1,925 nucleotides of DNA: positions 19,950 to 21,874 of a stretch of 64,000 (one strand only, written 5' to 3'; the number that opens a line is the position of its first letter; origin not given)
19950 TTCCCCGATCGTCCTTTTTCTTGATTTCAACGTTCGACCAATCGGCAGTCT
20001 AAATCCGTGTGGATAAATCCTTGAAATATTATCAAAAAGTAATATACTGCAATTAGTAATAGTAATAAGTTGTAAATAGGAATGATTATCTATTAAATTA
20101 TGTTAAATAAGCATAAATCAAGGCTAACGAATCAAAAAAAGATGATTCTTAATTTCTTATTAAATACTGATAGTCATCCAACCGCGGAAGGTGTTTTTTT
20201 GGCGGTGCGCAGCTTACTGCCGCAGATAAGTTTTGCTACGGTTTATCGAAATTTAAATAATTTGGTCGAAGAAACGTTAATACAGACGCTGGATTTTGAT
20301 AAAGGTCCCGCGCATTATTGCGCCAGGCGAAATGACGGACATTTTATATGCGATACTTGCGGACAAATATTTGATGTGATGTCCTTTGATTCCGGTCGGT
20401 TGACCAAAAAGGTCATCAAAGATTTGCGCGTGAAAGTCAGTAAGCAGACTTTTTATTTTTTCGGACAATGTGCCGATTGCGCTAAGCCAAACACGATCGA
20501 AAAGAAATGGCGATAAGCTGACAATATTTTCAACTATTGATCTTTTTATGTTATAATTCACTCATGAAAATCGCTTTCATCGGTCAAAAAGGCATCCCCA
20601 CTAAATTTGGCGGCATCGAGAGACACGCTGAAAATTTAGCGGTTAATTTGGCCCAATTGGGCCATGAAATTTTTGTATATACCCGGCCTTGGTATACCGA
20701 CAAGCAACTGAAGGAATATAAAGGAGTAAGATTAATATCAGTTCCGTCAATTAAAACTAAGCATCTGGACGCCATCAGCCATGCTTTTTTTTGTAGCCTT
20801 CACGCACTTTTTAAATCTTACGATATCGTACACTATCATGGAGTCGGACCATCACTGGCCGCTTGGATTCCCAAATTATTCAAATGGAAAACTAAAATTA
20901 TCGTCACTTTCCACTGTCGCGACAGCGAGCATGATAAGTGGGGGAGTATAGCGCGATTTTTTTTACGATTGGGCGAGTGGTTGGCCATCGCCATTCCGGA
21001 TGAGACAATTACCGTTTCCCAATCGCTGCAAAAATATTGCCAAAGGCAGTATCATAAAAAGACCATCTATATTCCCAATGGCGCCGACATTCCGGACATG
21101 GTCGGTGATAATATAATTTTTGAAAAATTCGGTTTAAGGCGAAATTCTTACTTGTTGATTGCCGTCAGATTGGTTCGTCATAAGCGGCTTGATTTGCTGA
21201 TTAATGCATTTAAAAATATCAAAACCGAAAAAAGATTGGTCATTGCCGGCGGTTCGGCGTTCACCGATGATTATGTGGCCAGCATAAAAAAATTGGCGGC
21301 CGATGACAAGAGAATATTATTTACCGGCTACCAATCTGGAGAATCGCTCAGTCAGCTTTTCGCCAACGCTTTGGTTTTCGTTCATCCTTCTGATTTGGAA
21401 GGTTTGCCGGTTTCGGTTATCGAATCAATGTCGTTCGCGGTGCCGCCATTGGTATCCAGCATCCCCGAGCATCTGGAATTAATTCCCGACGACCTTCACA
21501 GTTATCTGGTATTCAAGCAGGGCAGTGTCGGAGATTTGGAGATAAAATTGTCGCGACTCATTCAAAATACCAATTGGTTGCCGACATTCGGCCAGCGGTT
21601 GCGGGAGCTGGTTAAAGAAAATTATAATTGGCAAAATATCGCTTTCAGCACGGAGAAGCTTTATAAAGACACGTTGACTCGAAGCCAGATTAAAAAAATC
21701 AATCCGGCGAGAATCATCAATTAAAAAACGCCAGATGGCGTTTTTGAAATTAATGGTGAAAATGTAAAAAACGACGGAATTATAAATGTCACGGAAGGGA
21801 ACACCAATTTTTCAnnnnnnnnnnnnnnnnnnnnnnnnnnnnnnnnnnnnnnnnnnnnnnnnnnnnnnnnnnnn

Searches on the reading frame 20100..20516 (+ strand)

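Call 19: search_protein_families(library=pfam, proteins=[window:20100-20516:+], max_evalue=0.001)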
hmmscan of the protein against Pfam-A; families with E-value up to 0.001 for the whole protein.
window:20100-20516:+ (138 aa): 1 family
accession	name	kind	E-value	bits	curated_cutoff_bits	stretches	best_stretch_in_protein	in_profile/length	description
PF01475.25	FUR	-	5.7e-22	78.6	23.1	1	7-118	4-118/121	Ferric uptake regulator family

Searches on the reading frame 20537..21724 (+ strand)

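Call 19: search_protein_families(library=pfam, proteins=[window:20537-21724:+], max_evalue=0.001)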
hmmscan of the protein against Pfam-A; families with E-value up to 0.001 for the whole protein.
window:20537-21724:+ (395 aa): 6 families
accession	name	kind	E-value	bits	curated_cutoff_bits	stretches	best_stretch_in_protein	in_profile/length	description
PF13439.12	Glyco_transf_4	-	5.9e-24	85.4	28.5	1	24-185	1-168/170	Glycosyltransferase Family 4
PF00534.26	Glycos_transf_1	-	6.3e-23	81.6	26.4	1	197-346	8-160/172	Glycosyl transferases group 1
PF13692.12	Glyco_trans_1_4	-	2.3e-19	70.5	27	1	206-344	4-142/142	Glycosyl transferases group 1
PF13579.12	Glyco_trans_4_4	-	3e-13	50.9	29.7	1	25-182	1-158/158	Glycosyl transferase 4-like domain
PF20706.3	GT4-conflict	-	9.2e-08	31.9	26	0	206-308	200-312/385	Family 4 Glycosyltransferase in conflict systems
PF09314.17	DUF1972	-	2e-06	28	25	1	12-184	4-186/186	Domain of unknown function (DUF1972)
